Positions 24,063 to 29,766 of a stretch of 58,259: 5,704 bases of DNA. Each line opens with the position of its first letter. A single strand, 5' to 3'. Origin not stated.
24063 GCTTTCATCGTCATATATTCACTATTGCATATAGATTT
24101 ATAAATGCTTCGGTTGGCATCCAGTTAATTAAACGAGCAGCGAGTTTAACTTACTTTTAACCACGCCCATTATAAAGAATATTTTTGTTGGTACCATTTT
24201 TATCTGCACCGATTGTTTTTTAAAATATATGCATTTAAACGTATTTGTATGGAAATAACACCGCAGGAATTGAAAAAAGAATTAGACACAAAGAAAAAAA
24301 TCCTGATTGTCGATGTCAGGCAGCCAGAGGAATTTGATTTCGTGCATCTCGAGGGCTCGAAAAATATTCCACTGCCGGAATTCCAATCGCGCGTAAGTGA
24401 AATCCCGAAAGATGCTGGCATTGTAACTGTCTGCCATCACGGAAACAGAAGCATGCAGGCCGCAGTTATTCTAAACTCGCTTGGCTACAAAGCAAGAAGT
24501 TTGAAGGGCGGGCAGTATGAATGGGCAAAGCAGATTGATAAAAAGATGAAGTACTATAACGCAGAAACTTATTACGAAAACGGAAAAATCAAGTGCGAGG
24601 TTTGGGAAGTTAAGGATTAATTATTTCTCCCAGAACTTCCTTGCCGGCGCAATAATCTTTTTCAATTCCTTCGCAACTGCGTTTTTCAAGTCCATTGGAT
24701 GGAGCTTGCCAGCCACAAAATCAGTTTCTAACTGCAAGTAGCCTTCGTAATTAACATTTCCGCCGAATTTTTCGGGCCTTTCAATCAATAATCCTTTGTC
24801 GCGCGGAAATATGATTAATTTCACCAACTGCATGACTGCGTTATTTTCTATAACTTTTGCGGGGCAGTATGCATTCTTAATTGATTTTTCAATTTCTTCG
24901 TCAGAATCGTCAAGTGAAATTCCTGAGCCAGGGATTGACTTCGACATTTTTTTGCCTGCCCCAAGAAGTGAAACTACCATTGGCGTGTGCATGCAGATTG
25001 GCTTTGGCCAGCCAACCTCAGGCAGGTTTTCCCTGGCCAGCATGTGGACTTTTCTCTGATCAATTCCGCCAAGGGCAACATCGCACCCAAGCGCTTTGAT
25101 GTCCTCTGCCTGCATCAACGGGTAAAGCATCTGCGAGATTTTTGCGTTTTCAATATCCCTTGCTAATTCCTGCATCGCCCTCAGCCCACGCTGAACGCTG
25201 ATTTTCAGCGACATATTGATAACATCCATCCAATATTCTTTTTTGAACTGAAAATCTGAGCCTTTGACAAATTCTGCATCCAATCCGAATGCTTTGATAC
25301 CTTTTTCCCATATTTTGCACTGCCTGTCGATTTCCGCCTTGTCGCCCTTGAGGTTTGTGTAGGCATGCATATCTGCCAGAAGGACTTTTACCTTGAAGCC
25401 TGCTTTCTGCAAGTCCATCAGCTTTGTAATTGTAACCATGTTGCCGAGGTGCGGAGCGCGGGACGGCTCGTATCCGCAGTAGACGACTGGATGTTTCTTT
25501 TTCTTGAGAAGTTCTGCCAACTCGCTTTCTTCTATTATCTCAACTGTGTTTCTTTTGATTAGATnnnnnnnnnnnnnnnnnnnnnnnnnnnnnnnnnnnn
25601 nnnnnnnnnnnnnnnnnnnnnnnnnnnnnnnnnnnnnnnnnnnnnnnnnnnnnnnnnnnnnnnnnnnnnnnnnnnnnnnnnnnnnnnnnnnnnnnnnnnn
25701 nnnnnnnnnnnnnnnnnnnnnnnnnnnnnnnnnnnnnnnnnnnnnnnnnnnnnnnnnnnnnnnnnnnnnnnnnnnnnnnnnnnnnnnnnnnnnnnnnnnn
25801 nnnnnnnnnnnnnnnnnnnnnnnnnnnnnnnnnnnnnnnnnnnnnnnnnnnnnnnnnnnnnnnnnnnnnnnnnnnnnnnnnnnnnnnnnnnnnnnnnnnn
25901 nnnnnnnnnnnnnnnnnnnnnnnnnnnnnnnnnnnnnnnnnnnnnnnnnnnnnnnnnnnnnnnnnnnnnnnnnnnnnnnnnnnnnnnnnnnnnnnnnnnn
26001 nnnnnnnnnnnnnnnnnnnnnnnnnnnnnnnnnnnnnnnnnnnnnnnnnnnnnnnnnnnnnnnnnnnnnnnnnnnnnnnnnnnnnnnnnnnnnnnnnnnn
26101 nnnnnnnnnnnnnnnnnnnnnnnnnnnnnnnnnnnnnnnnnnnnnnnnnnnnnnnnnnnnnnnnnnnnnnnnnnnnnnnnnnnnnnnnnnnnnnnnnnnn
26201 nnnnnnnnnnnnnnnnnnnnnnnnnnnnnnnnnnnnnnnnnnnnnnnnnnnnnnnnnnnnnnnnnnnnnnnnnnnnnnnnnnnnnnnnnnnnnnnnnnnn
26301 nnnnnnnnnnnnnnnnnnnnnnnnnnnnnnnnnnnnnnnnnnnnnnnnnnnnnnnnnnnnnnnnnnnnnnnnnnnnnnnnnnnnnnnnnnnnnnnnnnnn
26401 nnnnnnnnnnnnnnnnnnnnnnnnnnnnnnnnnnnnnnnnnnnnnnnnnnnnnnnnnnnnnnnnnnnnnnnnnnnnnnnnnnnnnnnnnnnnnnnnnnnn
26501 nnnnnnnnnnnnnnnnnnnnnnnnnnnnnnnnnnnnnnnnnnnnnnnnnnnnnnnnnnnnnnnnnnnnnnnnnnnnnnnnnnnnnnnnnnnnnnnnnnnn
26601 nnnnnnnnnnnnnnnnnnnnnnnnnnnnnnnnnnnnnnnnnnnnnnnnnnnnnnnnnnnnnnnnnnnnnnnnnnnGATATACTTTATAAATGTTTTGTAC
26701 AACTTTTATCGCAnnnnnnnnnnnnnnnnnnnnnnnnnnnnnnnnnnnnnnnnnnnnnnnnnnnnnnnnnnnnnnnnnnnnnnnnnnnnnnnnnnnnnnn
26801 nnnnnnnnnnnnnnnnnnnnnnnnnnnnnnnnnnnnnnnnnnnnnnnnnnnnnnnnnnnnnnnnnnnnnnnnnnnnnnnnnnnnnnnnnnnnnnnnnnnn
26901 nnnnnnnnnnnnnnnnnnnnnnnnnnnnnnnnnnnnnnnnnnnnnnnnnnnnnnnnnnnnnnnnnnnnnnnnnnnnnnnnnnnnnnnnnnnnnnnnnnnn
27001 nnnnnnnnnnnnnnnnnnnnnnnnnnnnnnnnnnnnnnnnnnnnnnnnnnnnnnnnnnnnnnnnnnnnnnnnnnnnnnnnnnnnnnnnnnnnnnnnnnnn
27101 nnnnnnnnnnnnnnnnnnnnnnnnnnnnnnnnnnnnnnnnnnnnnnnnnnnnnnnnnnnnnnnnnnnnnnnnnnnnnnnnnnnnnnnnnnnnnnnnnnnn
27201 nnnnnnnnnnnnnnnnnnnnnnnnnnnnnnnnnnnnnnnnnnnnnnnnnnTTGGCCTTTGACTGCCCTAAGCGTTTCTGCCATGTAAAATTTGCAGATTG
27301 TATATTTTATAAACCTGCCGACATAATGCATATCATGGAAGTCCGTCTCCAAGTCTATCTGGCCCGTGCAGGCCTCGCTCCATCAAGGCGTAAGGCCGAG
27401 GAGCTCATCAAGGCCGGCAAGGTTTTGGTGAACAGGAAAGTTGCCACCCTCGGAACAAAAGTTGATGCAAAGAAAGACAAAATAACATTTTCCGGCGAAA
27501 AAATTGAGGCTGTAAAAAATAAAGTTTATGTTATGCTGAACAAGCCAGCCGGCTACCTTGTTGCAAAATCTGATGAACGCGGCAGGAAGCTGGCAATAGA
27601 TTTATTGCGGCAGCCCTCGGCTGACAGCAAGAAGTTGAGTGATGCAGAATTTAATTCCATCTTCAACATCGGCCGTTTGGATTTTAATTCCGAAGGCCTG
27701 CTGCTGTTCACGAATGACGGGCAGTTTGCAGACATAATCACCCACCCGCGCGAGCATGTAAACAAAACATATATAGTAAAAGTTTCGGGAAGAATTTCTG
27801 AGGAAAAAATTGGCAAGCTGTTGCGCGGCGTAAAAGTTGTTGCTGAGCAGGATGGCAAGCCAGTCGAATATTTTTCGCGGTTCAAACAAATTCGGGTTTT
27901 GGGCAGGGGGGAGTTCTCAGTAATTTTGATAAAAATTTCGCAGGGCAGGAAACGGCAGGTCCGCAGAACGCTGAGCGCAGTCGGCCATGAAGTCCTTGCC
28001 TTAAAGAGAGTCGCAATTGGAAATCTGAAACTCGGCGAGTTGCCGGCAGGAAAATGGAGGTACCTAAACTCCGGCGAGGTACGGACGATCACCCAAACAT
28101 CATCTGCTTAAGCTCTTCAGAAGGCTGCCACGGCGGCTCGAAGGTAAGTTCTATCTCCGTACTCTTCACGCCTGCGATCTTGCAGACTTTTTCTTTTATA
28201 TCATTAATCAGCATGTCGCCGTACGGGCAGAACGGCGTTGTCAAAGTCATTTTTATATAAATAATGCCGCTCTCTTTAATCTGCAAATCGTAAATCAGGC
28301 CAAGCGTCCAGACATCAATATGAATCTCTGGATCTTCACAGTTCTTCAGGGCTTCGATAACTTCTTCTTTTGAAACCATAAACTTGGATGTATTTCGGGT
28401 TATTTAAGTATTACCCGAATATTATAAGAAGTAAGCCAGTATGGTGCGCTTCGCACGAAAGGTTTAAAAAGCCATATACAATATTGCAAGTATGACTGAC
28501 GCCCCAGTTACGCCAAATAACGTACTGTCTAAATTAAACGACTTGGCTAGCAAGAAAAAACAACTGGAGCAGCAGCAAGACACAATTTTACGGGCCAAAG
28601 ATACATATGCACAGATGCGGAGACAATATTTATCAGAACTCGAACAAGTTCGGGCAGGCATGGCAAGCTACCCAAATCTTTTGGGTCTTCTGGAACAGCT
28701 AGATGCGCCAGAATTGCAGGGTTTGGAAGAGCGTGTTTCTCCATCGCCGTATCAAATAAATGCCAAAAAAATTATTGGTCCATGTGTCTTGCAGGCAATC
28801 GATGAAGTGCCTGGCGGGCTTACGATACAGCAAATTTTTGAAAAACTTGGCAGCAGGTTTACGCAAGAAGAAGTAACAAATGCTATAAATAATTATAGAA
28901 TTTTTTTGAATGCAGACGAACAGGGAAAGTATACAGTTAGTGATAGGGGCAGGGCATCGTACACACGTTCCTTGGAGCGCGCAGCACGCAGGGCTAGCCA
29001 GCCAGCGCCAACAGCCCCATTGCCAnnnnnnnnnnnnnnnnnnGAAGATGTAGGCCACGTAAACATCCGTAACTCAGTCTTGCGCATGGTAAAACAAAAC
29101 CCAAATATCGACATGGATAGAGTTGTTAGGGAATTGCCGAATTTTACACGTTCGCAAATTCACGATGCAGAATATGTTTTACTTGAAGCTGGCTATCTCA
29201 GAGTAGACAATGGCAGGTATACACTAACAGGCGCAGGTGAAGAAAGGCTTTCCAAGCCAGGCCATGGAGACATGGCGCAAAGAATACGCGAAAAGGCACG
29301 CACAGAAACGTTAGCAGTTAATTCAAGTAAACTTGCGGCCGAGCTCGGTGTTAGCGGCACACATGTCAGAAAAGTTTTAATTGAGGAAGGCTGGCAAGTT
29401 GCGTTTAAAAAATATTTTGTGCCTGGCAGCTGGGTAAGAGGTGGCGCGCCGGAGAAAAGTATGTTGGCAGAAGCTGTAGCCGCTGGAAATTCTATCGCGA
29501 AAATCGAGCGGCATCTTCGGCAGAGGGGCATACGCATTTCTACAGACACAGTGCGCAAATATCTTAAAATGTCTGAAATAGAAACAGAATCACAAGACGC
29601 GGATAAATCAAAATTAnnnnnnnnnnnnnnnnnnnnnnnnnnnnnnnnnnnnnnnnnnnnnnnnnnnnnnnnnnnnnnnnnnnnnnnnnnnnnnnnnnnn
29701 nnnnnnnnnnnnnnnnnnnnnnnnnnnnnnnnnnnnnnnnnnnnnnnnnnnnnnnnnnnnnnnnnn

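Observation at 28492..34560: Operon of a 1211-aa poly-winged-helix protein and two further large unknown proteins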

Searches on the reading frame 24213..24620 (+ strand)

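Call 65: search_protein_families(library=pfam, proteins=[window:24213-24620:+], max_evalue=0.001)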
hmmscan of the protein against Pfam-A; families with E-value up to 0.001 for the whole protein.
window:24213-24620:+ (135 aa): 1 family
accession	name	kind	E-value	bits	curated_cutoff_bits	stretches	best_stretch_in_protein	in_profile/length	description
PF00581.25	Rhodanese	-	1.4e-18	67.7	22.2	1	16-106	1-101/102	Rhodanese-like domain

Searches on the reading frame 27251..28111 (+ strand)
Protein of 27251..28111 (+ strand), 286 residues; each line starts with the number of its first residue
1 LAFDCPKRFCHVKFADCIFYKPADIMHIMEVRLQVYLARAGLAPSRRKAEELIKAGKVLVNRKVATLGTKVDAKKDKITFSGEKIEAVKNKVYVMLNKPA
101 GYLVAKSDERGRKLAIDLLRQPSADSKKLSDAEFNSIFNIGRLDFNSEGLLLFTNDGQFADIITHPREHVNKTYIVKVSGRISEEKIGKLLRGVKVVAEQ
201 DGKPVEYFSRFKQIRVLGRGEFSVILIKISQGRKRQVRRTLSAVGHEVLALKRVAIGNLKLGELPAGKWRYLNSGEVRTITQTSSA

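Call 65: search_protein_families(library=pfam, proteins=[window:27251-28111:+], max_evalue=0.001)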
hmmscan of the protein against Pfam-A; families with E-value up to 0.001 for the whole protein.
window:27251-28111:+ (286 aa): 3 families
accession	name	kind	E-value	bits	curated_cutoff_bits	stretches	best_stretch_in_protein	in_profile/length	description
PF00849.27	PseudoU_synth_2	-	7.5e-24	85.1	26.8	1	93-243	2-152/152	RNA pseudouridylate synthase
PF01479.30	S4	-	4.9e-15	55.4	22.8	1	31-73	1-44/48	S4 domain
PF22421.1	SYY_C-terminal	-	0.0008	19.7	27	0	30-74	18-63/83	Tyrosine--tRNA ligase SYY-like C-terminal domain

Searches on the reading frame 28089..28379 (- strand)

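Call 65: search_protein_families(library=pfam, proteins=[window:28089-28379:-], max_evalue=0.001)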
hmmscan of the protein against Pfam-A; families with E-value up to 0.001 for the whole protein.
window:28089-28379:- (96 aa): 1 family
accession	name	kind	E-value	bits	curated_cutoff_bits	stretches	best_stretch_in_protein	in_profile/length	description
PF01883.24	FeS_assembly_P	-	1.1e-16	61.3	23.5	1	4-77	1-72/73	Iron-sulfur cluster assembly protein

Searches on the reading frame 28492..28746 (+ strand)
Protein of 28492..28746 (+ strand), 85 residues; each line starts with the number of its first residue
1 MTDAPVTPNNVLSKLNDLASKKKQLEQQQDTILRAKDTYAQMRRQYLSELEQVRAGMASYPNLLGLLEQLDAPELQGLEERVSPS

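Call 55: search_protein_families(library=pfam, proteins=[window:28492-28746:+], max_evalue=1)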
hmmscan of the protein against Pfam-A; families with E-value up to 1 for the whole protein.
window:28492-28746:+ (85 aa): 2 families
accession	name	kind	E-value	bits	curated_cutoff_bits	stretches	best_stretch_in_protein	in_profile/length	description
PF02321.23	OEP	-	0.089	13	22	1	10-48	108-146/187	Outer membrane efflux protein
PF16544.10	STAR_dimer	-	0.27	11.2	26.3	1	41-70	3-32/53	Homodimerisation region of STAR domain protein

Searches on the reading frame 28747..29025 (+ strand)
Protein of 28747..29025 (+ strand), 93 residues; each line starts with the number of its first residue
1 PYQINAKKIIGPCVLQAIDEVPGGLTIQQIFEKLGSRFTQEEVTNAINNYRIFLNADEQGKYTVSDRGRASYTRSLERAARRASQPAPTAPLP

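Call 55: search_protein_families(library=pfam, proteins=[window:28747-29025:+], max_evalue=1)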
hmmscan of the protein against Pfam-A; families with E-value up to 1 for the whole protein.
window:28747-29025:+ (93 aa): 0 families

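Call 71: search_solved_structures(query=A8, max_evalue=10)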
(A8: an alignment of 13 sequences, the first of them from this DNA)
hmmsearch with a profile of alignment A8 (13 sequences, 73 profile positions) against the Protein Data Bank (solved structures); distinct sequences matched with E-value up to 10: 67 (the best 60 are shown).
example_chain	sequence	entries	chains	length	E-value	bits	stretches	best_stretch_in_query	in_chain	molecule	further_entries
7xux_A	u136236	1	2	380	0.00017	24.7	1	14-55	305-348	Fido domain-containing protein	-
1ucr_A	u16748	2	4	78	0.00066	22.8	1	17-71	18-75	Protein dsvD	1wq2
3df8_A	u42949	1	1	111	0.00074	22.6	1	7-67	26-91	possible HxlR family transcriptional factor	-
3tgn_A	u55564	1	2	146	0.0027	20.9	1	3-57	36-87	Adc operon repressor AdcR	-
5jls_A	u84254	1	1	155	0.0038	20.4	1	4-63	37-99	Adhesin competence repressor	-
5jlu_A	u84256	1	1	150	0.011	18.9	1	4-63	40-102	Adhesin competence repressor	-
3hrs_A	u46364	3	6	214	0.014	18.6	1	14-72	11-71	Metalloregulator ScaR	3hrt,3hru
5cvi_A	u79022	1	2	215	0.022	17.9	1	10-67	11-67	SloR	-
9qdr_A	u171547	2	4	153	0.037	17.2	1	9-73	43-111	MarR family transcriptional regulator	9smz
1b1b_A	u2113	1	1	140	0.04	17.1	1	39-69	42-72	PROTEIN (IRON DEPENDENT REGULATOR)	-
1r7j_A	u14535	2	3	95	0.044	17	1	48-72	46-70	Conserved hypothetical protein Sso10a | Sso10a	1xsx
2isy_A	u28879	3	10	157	0.051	16.7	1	39-69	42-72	Iron-dependent repressor ideR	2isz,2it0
7b24_A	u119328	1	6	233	0.079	16.1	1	36-69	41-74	DtxR family iron (Metal) dependent repressor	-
4hv6_A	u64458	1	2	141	0.081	16.1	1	12-67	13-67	Transcriptional regulator MntR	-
1fx7_A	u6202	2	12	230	0.082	16.1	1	39-69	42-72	IRON-DEPENDENT REPRESSOR IDER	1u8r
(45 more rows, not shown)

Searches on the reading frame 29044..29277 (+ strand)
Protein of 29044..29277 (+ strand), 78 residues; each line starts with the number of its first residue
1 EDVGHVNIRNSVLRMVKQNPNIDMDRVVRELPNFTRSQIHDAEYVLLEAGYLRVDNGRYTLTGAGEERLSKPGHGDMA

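Call 55: search_protein_families(library=pfam, proteins=[window:29044-29277:+], max_evalue=1)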
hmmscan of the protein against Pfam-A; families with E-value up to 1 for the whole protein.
window:29044-29277:+ (78 aa): 1 family
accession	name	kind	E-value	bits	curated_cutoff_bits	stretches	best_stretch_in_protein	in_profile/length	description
PF25213.1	HVO_A0261_N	-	0.21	11.9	35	1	33-66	35-68/86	HVO_A0261 N-terminal domain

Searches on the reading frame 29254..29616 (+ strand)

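Call 55: search_protein_families(library=pfam, proteins=[window:29254-29616:+], max_evalue=1)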
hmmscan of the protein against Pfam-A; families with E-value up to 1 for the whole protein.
window:29254-29616:+ (121 aa): 6 families
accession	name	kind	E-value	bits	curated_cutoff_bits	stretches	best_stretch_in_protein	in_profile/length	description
PF01498.24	HTH_Tnp_Tc3_2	-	0.00037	21.2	31.5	1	80-111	15-46/72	Transposase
PF13565.12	HTH_32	-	0.0053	17.7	33.7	0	80-104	48-73/73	Homeodomain-like domain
PF12244.13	DUF3606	-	0.011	15.9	24.3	1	71-88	35-53/54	Protein of unknown function (DUF3606)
PF00392.27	GntR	-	0.072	13.2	27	1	25-43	28-46/64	Bacterial regulatory proteins, gntR family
PF17905.7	KH_GLD-3_4th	-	0.095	13.3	23.3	0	3-44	11-52/80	GLD-3 4th KH domain (aka KH5)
PF08279.18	HTH_11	-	0.1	12.9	25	1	21-40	15-34/55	HTH domain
